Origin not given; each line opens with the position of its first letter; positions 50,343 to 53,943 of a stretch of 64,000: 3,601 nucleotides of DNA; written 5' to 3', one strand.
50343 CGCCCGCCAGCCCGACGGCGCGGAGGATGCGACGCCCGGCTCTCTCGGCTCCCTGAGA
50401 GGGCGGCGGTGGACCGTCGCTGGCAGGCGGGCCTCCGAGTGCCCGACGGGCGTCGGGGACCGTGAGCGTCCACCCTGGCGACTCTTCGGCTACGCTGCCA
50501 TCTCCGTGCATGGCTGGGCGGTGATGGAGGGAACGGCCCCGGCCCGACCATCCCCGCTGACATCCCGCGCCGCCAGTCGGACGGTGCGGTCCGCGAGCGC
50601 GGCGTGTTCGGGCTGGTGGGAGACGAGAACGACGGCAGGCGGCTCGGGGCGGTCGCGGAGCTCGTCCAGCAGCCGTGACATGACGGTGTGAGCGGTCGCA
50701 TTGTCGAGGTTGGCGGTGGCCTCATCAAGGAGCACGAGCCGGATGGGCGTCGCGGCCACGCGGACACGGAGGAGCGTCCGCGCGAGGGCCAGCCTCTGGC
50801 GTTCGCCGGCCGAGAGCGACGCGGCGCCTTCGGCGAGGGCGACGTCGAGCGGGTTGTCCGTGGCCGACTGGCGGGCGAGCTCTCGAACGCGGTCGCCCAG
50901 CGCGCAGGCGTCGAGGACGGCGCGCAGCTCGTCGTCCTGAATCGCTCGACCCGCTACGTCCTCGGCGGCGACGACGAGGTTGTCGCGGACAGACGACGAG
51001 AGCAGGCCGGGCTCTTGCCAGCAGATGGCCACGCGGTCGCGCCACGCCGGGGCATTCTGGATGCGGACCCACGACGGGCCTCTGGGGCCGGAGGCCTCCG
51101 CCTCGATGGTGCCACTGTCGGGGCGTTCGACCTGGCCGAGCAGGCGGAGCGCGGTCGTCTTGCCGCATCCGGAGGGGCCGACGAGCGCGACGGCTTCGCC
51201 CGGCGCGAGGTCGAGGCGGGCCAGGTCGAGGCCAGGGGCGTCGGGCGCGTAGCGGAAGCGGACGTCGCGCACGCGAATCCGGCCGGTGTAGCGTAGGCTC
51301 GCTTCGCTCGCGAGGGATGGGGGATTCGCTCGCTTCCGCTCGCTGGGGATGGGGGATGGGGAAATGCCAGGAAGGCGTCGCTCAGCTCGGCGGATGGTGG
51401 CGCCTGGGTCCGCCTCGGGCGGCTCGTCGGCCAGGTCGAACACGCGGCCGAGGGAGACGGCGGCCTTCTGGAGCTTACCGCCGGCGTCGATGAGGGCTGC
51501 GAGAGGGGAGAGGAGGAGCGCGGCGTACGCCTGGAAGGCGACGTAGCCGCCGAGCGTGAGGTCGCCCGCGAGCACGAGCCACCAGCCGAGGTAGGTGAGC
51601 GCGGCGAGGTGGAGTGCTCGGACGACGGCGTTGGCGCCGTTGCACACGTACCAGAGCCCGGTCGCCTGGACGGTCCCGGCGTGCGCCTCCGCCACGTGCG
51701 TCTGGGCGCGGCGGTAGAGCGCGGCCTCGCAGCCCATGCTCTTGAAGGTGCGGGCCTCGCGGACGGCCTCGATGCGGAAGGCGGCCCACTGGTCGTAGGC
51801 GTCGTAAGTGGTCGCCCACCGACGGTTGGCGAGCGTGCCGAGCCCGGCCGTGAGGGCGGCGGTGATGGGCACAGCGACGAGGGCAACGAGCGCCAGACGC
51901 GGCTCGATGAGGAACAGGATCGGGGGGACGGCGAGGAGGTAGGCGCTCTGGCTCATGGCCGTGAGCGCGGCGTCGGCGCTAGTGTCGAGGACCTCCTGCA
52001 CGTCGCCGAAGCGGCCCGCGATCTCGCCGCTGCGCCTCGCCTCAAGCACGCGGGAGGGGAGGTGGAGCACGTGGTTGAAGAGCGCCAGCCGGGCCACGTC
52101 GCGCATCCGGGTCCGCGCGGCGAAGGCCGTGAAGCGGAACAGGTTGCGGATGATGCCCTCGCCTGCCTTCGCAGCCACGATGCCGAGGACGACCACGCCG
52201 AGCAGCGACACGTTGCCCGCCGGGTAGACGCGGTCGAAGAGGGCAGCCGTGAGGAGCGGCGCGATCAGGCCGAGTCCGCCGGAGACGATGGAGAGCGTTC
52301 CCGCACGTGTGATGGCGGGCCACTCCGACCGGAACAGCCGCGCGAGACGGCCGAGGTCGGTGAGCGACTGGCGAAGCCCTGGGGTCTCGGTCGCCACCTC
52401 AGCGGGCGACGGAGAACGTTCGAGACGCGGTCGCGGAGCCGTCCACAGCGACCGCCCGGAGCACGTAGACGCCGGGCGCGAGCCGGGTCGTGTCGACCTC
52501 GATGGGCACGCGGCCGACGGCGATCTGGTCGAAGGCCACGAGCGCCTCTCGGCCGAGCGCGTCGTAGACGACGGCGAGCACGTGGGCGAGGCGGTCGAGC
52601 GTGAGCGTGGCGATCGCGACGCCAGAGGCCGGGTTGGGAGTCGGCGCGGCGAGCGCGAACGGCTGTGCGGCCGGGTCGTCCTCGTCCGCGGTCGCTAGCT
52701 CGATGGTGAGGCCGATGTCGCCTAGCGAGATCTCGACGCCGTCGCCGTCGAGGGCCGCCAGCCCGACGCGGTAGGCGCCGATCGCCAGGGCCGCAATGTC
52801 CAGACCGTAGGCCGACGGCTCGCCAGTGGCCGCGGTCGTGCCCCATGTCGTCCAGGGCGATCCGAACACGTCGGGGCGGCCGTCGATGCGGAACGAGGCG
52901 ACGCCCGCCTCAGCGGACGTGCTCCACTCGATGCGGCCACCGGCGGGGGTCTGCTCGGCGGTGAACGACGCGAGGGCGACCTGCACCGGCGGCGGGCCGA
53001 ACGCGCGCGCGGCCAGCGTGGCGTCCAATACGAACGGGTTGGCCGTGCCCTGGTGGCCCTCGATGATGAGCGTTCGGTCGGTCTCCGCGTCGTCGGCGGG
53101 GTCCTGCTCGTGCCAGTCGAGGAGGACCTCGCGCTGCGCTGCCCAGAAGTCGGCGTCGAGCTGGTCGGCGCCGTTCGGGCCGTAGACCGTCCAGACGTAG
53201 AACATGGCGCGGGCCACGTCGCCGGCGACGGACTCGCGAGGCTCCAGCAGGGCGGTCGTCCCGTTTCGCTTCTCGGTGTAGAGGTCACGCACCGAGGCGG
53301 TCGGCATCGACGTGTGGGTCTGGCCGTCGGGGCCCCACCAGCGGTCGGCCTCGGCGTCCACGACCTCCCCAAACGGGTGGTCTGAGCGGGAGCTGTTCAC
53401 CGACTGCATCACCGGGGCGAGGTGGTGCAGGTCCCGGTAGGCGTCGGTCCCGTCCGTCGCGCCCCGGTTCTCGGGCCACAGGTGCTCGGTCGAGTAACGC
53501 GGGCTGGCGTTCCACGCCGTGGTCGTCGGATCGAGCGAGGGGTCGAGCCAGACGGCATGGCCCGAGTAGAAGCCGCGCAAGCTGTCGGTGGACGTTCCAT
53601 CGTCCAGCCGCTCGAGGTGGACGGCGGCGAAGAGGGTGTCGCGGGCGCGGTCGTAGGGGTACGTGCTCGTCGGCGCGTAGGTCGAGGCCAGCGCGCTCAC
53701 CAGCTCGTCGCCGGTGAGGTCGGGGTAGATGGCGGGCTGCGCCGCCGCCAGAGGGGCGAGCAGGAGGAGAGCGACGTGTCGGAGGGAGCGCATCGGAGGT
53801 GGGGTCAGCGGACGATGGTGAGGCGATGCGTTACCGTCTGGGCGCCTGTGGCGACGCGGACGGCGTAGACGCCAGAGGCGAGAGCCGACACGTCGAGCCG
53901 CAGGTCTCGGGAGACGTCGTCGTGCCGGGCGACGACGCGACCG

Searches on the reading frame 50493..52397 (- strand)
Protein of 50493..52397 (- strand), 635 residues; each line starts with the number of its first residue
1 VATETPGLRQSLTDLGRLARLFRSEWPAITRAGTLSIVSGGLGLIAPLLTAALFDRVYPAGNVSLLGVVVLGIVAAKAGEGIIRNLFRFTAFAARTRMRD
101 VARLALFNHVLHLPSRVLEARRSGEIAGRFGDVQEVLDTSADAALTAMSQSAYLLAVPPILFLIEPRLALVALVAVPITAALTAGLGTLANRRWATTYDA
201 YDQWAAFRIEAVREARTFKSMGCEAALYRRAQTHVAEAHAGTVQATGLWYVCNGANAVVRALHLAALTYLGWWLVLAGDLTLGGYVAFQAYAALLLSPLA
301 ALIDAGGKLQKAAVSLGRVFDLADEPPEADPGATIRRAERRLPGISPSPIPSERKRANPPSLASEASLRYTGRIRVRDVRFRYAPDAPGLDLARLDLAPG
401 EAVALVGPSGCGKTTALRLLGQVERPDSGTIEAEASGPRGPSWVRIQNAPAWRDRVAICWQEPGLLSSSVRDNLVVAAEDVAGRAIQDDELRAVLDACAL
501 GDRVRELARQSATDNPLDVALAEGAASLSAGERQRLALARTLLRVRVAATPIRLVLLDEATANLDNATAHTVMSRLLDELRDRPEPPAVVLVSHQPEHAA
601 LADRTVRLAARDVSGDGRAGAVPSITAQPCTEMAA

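Call 18: search_protein_families(library=pfam, proteins=[window:50493-52397:-], max_evalue=0.001)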
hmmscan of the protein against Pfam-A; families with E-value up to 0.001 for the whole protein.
window:50493-52397:- (635 aa): 5 families
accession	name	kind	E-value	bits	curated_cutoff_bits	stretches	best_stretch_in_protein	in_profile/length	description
PF00664.28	ABC_membrane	-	5.6e-27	95.5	28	1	34-299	6-274/274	ABC transporter transmembrane region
PF00005.33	ABC_tran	-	1.5e-21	77.9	25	1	393-562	4-137/137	ABC transporter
PF13304.12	AAA_21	-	0.00011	22.8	27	0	404-429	3-33/304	AAA domain, putative AbiEii toxin, Type IV TA system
PF13401.12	AAA_22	-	0.00021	22.1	27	0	403-439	8-45/130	AAA domain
PF02463.25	SMC_N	-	0.00028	20.8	40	0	527-610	136-213/220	RecF/RecN/SMC N terminal domain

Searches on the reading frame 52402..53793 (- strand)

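Call 18: search_protein_families(library=pfam, proteins=[window:52402-53793:-], max_evalue=0.001)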
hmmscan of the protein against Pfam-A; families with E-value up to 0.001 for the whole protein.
window:52402-53793:- (464 aa): 1 family
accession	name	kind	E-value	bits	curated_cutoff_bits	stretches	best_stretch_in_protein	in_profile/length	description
PF04231.19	Endonuclease_1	-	6.1e-23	82.2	25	1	98-256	74-232/235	Endonuclease I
